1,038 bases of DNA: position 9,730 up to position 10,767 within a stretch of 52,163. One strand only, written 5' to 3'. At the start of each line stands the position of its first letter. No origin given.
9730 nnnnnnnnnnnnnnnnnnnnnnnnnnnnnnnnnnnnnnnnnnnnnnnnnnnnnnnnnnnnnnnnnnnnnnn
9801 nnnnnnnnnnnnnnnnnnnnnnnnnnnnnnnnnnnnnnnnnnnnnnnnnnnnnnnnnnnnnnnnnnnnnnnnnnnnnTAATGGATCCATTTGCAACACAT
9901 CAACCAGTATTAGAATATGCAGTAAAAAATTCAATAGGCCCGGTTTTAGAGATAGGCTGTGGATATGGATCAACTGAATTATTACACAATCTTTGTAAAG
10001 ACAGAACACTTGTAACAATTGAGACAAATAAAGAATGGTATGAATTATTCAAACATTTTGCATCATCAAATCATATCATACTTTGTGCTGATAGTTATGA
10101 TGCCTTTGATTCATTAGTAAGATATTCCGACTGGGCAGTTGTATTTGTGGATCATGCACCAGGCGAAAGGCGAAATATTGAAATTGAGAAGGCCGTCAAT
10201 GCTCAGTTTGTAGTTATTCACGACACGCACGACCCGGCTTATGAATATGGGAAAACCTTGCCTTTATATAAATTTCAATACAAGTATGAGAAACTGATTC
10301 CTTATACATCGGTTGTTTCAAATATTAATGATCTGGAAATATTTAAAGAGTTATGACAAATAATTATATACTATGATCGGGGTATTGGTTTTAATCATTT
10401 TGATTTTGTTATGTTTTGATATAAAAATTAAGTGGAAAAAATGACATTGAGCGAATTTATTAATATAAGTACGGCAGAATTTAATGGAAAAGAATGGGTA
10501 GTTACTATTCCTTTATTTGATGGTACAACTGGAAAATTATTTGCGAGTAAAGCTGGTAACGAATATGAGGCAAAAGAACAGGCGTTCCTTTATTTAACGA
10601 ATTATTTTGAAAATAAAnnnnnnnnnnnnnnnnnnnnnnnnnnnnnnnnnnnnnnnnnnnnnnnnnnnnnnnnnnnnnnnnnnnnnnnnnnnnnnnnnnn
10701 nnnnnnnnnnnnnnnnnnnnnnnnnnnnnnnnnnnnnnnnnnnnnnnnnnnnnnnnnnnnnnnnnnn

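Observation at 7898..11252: Sugar-modification island (3 glycosyltransferases plus a SAM methyltransferase) inserted between portal and MuF head genes and translationally coupled to them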

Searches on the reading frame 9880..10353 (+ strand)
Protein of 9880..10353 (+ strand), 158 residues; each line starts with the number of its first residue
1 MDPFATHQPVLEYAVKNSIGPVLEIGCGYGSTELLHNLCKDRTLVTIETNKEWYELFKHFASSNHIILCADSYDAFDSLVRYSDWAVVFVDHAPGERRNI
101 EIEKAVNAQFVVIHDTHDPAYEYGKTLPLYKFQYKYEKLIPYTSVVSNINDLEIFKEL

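Call 3: search_protein_families(library=pfam, proteins=[window:9880-10353:+], max_evalue=0.1)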
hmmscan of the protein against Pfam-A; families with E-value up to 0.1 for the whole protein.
window:9880-10353:+ (158 aa): 2 families
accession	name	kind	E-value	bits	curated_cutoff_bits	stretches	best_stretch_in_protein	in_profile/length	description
PF23047.1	DUF7038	-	0.021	15.3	27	1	50-107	19-76/93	Domain of unknown function (DUF7038)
PF13649.12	Methyltransf_25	-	0.064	14.4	27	0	22-65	1-45/97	Methyltransferase domain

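Call 4: search_protein_families(library=phrogs, proteins=[window:9880-10353:+], max_evalue=0.01)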
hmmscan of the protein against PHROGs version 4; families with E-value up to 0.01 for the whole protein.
window:9880-10353:+ (158 aa): 0 families

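Call 6: search_protein_families(library=ncbifam, proteins=[window:9880-10353:+], max_evalue=0.1)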
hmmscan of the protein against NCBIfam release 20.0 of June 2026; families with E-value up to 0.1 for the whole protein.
window:9880-10353:+ (158 aa): 6 families
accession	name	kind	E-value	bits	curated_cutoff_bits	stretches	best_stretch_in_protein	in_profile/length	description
NF011529.0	PRK14968.1-3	equivalog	0.016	14.6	162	1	11-110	27-125/198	putative methyltransferase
TIGR04371.1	methyltran_NanM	subfamily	0.021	14.4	44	1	16-43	147-175/273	putative sugar O-methyltransferase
NF000499.2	Erm23S_rRNA_broad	equivalog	0.03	13.7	212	1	14-66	19-71/244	23S ribosomal RNA methyltransferase Erm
TIGR02072.1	BioC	equivalog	0.062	13.1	184.95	1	19-71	35-87/244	malonyl-ACP O-methyltransferase BioC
NF045881.1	PLipidMtase_Agro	equivalog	0.071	12.6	250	0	18-74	52-109/197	phospholipid N-methyltransferase PmtA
TIGR00755.1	ksgA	equivalog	0.087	12.1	171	0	10-62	21-72/256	16S rRNA (adenine(1518)-N(6)/adenine(1519)-N(6))-dimethyltransferase RsmA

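Call 30: search_dna_similar(query=window:9880-10353:+, collection=phages, mode=protein, max_rows=25, max_evalue=0.001)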
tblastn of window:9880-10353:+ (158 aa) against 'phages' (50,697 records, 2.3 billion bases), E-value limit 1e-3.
No match.

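Call 37: find_homologous_proteins(query=window:9880-10353:+, max_evalue=0.001)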
Query window:9880-10353:+ (158 aa): 18 proteins with E <= 0.001 among 27 candidates.
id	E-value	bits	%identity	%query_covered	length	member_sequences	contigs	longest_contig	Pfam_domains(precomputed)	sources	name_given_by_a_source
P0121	2.0e-96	338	91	100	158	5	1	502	-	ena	-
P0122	1.1e-85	303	82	100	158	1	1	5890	-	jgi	jgi:predicted O-methyltransferase YrrM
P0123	8.8e-79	281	77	100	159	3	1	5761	-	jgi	jgi:hypothetical protein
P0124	7.4e-63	229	65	99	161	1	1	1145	-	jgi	jgi:predicted O-methyltransferase YrrM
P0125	6.7e-55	203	59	100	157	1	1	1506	-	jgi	-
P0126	9.3e-50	186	53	100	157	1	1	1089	-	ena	-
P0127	7.0e-47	177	52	98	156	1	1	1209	-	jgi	jgi:hypothetical protein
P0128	8.1e-24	102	42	97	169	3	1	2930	-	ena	-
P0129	1.9e-22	98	40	95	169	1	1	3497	-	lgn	-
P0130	2.9e-20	91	37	94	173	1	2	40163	-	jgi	jgi:hypothetical protein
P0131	1.3e-17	82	46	71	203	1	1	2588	-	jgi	jgi:hypothetical protein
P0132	1.9e-14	72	35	72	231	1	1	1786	-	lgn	-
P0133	1.4e-12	66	33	80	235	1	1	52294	-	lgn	-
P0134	2.1e-12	65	35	73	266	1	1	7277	-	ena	-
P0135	2.5e-12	65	37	71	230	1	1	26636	-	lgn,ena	-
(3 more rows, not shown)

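Call 40: search_solved_structures(query=A2, max_evalue=5, show_alignments=2)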
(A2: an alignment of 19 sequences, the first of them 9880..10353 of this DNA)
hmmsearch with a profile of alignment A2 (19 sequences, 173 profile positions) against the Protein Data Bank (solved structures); distinct sequences matched with E-value up to 5: 13.
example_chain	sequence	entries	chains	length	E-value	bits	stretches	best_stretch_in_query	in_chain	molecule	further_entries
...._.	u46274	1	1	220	0.031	17.7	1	11-71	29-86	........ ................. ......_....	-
2l69_A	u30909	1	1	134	0.16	15.4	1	55-140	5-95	Rossmann 2x3 fold protein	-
7f8a_A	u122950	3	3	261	0.26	14.7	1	21-41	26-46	Erm(38)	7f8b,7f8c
2xva_A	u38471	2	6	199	0.34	14.3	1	5-42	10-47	TELLURITE RESISTANCE PROTEIN TEHB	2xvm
4dq0_A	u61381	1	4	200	0.36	14.3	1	5-42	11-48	Tellurite resistance protein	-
3r3h_A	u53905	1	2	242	0.5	13.8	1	28-104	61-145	O-methyltransferase, SAM-dependent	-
5x7f_A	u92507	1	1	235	0.56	13.6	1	21-108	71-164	Putative O-methyltransferase Rv1220c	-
2i6g_A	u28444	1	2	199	0.59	13.5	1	5-41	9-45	Putative methyltransferase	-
7ebs_A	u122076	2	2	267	0.66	13.4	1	25-79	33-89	Juvenile hormone acid methyltransferase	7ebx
6zvj_B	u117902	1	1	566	0.73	13.3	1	56-149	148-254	Eukaryotic translation initiation factor 3 subunit B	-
5k1h_B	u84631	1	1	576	0.75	13.2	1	56-149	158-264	Eukaryotic translation initiation factor 3 subunit B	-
9bln_U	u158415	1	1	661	0.84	13.1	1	56-149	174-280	Eukaryotic translation initiation factor 3 subunit B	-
1yb2_A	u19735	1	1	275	1.1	12.7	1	30-108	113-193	hypothetical protein Ta0852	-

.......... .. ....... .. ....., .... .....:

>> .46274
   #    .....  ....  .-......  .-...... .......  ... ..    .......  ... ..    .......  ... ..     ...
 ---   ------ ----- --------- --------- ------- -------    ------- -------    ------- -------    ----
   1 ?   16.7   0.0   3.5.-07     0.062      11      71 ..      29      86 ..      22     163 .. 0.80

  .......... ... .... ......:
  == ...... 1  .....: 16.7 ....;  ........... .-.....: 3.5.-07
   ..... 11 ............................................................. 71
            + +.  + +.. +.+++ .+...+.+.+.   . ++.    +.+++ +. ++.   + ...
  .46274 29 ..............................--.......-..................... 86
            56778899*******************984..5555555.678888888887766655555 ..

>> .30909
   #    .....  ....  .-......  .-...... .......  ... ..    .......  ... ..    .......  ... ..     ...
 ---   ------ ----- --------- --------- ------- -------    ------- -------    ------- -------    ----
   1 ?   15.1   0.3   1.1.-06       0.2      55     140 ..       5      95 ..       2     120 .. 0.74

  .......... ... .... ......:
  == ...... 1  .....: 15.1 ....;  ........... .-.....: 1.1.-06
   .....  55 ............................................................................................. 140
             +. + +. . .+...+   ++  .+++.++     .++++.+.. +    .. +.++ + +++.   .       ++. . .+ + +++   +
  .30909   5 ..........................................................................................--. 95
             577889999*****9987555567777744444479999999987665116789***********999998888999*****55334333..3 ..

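Call 41: search_protein_families(library=pfam, alignment_id=A2, max_evalue=0.1)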
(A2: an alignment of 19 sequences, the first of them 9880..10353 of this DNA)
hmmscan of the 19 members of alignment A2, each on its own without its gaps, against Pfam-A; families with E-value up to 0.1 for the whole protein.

A. member 1, window:9880-10353:+ (158 aa): 2 families
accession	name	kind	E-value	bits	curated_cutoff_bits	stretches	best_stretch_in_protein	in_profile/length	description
PF23047.1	DUF7038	-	0.021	15.3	27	1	50-107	19-76/93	Domain of unknown function (DUF7038)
PF13649.12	Methyltransf_25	-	0.064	14.4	27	0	22-65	1-45/97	Methyltransferase domain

B. families by the number of members that match (of 19 scanned): 9 families
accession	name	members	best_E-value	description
PF13489.12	Methyltransf_23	5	0.03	Methyltransferase domain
PF13578.12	Methyltransf_24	2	0.00063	Methyltransferase domain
PF13649.12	Methyltransf_25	2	0.0074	Methyltransferase domain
PF23047.1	DUF7038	2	0.021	Domain of unknown function (DUF7038)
PF12692.13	Methyltransf_17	1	0.0021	S-adenosyl-L-methionine methyltransferase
PF00398.26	RrnaAD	1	0.027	Ribosomal RNA adenine dimethylase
PF17043.10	MAT1-1-2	1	0.056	Mating type protein 1-1-2 of unknown function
PF01795.25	Methyltransf_5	1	0.072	MraW methylase family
PF16282.11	SANT_DAMP1_like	1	0.097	SANT/Myb-like domain of DAMP1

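Call 56: predict_structure(alignment_id=A2)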
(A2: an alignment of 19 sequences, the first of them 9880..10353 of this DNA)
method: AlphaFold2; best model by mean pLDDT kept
length: 158 residues; sequences in the alignment: 19
mean_pLDDT: 96.1   pTM: 0.92
mean pLDDT of the five models: 96.1, 95.5, 95.4, 95.3, 95.0
residues with pLDDT >= 90: 149; 70-90: 8; 50-70: 1; < 50: 0
segments of 3 or more residues with pLDDT < 50: none
pLDDT, mean of each block of 10 residues (from residue 1): 89 98 97 98 98 98 98 97 95 94 97 95 94 97 97 95
secondary structure, 60 per line:
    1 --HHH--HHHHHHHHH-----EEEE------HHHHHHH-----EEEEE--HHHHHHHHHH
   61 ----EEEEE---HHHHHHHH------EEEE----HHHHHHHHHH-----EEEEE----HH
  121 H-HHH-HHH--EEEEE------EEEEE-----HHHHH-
elements in order: H8-16 E22-25 H32-38 E44-48 H51-60 E65-69 H73-80 E87-90 H95-104 E110-114 E132-136 E143-147 H153-157

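Call 62: fold_search(model_id=the predicted structure, library=pdb)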
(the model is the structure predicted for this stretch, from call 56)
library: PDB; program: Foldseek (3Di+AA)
matches with E <= 10: 1754; with E <= 0.001: 136
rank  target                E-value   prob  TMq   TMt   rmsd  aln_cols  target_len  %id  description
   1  8gxo_B                1.6e-05  1.00  0.69  0.53   3.4       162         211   17  The crystal structure of CsFAOMT1 in complex with SAH (released 2023-09-13)
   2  8xe5_D                2.9e-05  1.00  0.63  0.45   4.2       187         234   13  norbelladine 4'-O-methyltransferase complexed with Mg, SAH, and 3,4-dihydroxybenzaldehyde (released 2024-08-07)
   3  8x47                  3.3e-05  1.00  0.58  0.37   5.7       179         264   16  Crystal structure of DIMT1 in complex with S-adenosyl-L-homocysteine (SAH) from Pyrococcus horikoshii (released 2024-08-28)
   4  8xe3_A                4.3e-05  1.00  0.64  0.45   4.2       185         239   14  norbelladine 4'-O-methyltransferase complexed with Mg and SAH (released 2024-08-07)
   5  6aw6                  4.5e-05  1.00  0.68  0.52   4.1       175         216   16  1.70A resolution structure of catechol O-methyltransferase (COMT) L136M (rhombohedral form) from Nannospalax galili (released 2018-09-12)
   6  8z8o_A                4.8e-05  1.00  0.66  0.47   4.1       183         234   14  norbelladine 4'-O-methyltransferase Y186F complexed with Mg and SAH (released 2024-08-07)
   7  8xe4_A                4.8e-05  1.00  0.64  0.44   4.3       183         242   15  norbelladine 4'-O-methyltransferase complexed with Mg, SAH, and norbelladine (released 2024-08-07)
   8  8xe4_D                5.2e-05  1.00  0.63  0.45   4.2       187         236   14  norbelladine 4'-O-methyltransferase complexed with Mg, SAH, and norbelladine (released 2024-08-07)
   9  8zfw_A                5.5e-05  1.00  0.68  0.48   3.9       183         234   12  norbelladine 4'-O-methyltransferase S52T Y186F complexed with Mg and SAH (released 2024-08-07)
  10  2hnk_C                5.5e-05  1.00  0.65  0.47   3.9       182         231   10  Crystal structure of SAM-dependent O-methyltransferase from pathogenic bacterium Leptospira interrogans (released 2007-09-04)
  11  4ax8                  5.5e-05  1.00  0.55  0.23   5.6       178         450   14  Medium resolution structure of the bifunctional kinase- methyltransferase WbdD (released 2012-10-03)
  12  8z8o_B                6.2e-05  1.00  0.66  0.46   4.0       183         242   14  norbelladine 4'-O-methyltransferase Y186F complexed with Mg and SAH (released 2024-08-07)
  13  8x3w_A                7.0e-05  1.00  0.54  0.35   5.9       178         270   17  Crystal structure of DIMT1 from the thermophilic archaeon, Pyrococcus horikoshii (released 2024-08-28)
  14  8z8p_B                7.5e-05  1.00  0.64  0.45   4.1       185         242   13  norbelladine 4'-O-methyltransferase S52M variant complexed with Mg and SAH (released 2024-08-07)
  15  8xe2_B                7.5e-05  1.00  0.65  0.46   4.3       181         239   16  O-methyltransferase from Lycoris longituba D230A variant complexed with Mg, SAH, and 3,4-dihydroxybenzaldehyde (released 2024-08-07)
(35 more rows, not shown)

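Call 104: find_encoding_contigs(protein=P0133, flank=6000, max_places=1)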
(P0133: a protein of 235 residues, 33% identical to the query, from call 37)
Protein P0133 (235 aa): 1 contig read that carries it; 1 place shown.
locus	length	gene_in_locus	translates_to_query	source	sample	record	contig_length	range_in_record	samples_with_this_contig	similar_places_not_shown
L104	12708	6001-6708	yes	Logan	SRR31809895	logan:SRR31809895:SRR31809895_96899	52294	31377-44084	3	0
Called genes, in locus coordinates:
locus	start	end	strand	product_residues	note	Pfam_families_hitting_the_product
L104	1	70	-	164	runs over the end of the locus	-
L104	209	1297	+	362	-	-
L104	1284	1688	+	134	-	PF01648:ACPS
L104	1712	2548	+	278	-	PF08795:DUF1796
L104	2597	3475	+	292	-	PF01697:Glyco_transf_92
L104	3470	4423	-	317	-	-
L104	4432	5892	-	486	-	PF01755:Glyco_transf_25 (weak)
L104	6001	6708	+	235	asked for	-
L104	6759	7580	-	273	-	-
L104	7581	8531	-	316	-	PF07992:Pyr_redox_2, PF13738:Pyr_redox_3, PF00070:Pyr_redox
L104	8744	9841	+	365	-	PF00005:ABC_tran, PF13304:AAA_21 (faint), PF08402:TOBE_2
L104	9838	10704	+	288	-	PF00528:BPD_transp_1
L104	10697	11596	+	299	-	PF00528:BPD_transp_1 (weak)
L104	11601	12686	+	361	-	PF01547:SBP_bac_1, PF13416:SBP_bac_8, PF13343:SBP_bac_6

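Call 105: find_encoding_contigs(protein=P0130, flank=6000, max_places=1)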
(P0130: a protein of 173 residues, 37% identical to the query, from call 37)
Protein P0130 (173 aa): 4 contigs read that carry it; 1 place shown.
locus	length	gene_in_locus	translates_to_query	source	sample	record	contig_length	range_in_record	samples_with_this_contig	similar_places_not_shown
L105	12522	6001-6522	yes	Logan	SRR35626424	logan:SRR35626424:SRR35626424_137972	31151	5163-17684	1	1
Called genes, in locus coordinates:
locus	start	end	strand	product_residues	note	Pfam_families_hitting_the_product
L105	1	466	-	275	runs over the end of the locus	-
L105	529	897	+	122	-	PF18932:DUF5681 (weak)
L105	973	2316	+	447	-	PF03237:Terminase_6N (weak), PF04466:Terminase_3 (weak)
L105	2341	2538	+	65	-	-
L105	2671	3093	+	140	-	-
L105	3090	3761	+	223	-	-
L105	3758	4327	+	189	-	PF00535:Glycos_transf_2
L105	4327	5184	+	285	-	-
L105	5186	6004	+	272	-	-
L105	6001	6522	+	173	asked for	-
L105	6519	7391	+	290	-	-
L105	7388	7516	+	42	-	-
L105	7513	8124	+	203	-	-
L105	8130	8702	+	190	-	-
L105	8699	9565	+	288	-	-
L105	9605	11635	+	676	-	-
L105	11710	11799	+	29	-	-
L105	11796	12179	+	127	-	-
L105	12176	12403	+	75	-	-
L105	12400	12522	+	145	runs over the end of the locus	PF00959:Phage_lysozyme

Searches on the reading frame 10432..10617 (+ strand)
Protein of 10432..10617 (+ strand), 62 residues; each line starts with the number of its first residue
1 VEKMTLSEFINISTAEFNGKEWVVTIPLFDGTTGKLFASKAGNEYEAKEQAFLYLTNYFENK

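Call 3: search_protein_families(library=pfam, proteins=[window:10432-10617:+], max_evalue=0.1)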
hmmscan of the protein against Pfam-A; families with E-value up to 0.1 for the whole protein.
window:10432-10617:+ (62 aa): 0 families

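Call 4: search_protein_families(library=phrogs, proteins=[window:10432-10617:+], max_evalue=0.01)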
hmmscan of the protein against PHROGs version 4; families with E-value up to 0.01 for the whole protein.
window:10432-10617:+ (62 aa): 0 families

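Call 6: search_protein_families(library=ncbifam, proteins=[window:10432-10617:+], max_evalue=0.1)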
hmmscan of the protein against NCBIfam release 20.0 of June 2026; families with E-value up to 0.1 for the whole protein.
window:10432-10617:+ (62 aa): 0 families
